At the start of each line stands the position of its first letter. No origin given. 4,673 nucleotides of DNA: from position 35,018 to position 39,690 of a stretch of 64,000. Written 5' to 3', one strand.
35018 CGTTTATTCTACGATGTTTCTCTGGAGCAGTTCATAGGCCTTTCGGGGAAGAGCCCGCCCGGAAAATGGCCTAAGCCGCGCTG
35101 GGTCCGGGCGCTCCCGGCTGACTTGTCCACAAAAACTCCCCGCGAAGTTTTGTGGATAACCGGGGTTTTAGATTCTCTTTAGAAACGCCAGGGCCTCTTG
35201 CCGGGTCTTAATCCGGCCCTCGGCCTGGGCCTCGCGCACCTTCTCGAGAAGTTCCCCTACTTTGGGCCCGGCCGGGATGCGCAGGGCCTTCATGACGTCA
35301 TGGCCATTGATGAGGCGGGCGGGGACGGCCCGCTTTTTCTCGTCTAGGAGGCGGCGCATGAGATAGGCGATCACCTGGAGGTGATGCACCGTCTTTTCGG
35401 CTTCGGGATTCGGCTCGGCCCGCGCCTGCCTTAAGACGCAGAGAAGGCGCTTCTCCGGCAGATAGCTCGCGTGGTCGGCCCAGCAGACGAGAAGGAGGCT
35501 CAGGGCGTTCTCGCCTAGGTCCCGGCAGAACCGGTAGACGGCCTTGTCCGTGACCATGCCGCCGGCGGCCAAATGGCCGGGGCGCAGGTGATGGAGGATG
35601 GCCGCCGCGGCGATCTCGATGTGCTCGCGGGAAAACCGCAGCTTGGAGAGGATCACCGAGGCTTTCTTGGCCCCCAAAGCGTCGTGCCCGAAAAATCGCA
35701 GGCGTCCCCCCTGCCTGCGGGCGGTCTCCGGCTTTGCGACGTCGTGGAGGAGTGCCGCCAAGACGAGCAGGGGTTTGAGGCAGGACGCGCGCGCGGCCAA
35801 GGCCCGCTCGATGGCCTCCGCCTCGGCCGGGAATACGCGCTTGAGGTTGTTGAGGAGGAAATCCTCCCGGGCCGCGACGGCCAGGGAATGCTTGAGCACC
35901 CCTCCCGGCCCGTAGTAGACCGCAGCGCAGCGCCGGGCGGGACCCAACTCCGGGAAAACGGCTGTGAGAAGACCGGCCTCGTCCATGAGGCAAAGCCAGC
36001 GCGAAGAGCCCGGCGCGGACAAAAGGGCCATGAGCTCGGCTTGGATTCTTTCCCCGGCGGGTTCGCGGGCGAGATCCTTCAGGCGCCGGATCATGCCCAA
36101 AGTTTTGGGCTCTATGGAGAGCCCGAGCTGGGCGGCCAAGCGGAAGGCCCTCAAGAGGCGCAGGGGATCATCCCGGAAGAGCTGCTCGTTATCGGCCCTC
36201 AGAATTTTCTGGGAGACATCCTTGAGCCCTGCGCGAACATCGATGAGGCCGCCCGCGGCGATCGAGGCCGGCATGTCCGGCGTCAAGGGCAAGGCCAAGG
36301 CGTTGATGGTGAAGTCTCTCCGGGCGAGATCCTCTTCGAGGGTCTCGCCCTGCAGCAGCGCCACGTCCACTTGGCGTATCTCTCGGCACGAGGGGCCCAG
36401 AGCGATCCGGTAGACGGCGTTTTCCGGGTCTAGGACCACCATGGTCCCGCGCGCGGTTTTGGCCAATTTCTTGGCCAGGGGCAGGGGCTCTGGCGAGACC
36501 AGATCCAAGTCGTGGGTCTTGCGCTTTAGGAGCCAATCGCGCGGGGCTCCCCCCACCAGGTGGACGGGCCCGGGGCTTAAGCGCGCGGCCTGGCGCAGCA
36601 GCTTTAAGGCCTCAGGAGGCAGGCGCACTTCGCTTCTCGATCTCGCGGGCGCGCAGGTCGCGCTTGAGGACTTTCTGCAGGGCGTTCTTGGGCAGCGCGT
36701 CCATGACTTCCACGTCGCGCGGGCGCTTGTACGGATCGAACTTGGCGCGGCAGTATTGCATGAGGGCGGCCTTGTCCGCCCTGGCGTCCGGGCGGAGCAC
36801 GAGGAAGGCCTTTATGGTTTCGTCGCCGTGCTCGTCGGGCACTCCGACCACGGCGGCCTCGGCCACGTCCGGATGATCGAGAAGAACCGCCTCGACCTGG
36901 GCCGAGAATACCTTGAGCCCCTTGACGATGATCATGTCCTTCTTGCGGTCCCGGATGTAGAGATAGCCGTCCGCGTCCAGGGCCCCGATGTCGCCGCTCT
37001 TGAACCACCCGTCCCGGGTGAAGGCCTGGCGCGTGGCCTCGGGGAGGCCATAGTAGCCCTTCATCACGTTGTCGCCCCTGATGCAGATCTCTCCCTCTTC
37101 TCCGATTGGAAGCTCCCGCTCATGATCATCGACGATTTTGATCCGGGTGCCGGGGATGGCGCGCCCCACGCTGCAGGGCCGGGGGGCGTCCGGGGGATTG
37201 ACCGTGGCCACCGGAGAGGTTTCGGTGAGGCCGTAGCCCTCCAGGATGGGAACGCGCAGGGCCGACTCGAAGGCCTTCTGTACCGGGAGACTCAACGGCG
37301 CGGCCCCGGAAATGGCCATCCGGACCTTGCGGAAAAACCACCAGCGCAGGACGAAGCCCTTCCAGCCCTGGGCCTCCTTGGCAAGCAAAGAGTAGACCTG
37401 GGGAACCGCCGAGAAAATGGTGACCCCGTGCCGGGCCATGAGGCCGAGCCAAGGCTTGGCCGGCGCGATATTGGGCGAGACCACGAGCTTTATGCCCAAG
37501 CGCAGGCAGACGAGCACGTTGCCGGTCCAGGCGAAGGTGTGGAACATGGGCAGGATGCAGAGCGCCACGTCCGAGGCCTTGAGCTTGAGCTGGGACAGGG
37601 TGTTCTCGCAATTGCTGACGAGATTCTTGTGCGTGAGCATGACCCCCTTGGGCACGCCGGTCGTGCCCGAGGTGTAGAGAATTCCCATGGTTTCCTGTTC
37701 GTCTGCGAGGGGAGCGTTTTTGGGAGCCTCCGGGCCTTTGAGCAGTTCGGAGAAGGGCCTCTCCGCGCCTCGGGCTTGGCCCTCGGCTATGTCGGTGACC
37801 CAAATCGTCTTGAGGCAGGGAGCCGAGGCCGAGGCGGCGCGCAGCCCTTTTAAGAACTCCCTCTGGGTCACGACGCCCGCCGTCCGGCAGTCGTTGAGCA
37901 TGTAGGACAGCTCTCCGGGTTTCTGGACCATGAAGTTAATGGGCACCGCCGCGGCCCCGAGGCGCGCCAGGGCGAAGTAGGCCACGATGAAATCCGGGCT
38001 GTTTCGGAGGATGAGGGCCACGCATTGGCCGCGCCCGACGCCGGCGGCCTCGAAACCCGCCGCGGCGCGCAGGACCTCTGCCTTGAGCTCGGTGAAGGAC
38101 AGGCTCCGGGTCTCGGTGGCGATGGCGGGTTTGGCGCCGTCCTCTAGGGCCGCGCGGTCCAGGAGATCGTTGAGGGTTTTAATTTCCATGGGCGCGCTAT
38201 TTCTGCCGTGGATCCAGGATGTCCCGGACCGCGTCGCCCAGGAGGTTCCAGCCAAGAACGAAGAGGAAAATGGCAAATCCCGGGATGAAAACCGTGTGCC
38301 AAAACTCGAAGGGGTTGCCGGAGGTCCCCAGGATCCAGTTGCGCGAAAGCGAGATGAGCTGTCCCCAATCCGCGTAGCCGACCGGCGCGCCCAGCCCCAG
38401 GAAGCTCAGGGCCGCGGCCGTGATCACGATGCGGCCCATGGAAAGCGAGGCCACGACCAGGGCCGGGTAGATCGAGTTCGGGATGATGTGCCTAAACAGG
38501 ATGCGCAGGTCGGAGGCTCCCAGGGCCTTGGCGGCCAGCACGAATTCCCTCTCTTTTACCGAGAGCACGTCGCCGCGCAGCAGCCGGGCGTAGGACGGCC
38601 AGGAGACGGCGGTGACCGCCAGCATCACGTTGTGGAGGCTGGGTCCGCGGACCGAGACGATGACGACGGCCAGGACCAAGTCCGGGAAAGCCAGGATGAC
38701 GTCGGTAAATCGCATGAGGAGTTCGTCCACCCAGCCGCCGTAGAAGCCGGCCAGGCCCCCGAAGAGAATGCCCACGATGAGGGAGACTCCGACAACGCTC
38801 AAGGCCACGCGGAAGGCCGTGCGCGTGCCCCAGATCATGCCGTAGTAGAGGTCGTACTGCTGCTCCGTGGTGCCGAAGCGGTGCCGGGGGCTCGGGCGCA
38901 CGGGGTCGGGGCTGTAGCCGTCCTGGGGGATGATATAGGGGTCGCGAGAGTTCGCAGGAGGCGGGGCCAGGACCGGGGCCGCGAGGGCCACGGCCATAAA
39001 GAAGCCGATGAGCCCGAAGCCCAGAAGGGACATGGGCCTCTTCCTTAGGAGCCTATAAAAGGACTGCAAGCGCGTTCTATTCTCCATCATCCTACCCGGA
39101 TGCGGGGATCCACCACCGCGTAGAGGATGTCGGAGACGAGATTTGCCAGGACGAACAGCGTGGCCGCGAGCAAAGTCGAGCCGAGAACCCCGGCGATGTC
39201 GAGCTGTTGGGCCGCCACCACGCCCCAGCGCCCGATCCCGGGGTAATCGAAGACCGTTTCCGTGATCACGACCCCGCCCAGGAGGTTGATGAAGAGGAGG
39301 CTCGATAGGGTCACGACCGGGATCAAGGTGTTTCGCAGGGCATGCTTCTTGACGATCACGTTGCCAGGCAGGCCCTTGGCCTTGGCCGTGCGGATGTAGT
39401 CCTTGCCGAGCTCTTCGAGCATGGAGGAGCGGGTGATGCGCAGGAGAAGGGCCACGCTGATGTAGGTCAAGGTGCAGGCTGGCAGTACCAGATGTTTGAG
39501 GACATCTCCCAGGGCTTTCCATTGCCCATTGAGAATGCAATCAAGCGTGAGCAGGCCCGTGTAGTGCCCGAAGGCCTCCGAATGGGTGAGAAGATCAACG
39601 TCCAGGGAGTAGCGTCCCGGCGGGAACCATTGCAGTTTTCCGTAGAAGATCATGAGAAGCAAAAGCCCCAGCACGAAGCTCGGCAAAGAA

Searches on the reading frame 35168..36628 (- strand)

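Call 76: search_protein_families(library=pfam, proteins=[window:35168-36628:-], max_evalue=0.0001)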
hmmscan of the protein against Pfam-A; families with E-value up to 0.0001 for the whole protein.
window:35168-36628:- (486 aa): 4 families
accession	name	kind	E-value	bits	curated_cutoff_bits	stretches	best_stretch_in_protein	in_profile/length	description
PF01743.26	PolyA_pol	-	6.6e-15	56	23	1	23-144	2-126/126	Poly A polymerase head domain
PF12627.12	PolyA_pol_RNAbd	-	5.6e-12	45.7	22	1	169-228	1-60/64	Probable RNA and SrmB- binding site of polymerase A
PF13735.12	tRNA_NucTran2_2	-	4.3e-08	33.7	27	1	440-480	105-145/149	tRNA nucleotidyltransferase domain 2 putative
PF01966.28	HD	-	1.8e-06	28.6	22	1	283-386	22-112/116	HD domain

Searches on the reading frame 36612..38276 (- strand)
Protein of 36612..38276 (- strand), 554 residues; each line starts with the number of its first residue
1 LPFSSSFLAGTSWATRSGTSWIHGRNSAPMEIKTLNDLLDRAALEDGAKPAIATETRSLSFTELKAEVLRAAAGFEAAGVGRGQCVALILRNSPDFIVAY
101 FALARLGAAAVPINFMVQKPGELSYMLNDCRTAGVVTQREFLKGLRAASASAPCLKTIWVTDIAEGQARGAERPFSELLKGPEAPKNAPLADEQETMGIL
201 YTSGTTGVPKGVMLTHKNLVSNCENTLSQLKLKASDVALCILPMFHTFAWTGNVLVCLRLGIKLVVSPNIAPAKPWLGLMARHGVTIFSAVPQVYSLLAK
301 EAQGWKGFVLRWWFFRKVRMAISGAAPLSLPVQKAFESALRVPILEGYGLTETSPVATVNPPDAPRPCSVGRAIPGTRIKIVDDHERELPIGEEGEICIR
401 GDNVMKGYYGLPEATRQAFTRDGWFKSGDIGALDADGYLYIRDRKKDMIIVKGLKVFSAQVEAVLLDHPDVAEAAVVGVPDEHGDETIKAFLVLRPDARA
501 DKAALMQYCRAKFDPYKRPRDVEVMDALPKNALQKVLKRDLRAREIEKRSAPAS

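Call 76: search_protein_families(library=pfam, proteins=[window:36612-38276:-], max_evalue=0.0001)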
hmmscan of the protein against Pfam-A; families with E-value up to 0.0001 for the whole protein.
window:36612-38276:- (554 aa): 2 families
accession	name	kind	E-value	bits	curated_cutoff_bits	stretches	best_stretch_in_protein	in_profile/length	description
PF00501.34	AMP-binding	-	1.1e-94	317.9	29.9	1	40-409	2-384/384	AMP-binding enzyme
PF13193.12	AMP-binding_C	-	9.9e-21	74.9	24.5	1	460-535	1-76/76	AMP-binding enzyme C-terminal domain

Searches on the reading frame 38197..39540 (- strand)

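Call 76: search_protein_families(library=pfam, proteins=[window:38197-39540:-], max_evalue=0.0001)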
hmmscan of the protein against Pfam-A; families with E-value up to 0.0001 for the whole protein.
window:38197-39540:- (447 aa): 2 families
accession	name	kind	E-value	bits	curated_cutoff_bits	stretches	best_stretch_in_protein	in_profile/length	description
PF00528.27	BPD_transp_1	-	7.8e-34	117.4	26.4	1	257-446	1-182/184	Binding-protein-dependent transport system inner membrane component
PF12911.12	OppC_N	-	5.7e-06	26.6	23.9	1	157-201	2-46/53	N-terminal TM domain of oligopeptide transport permease C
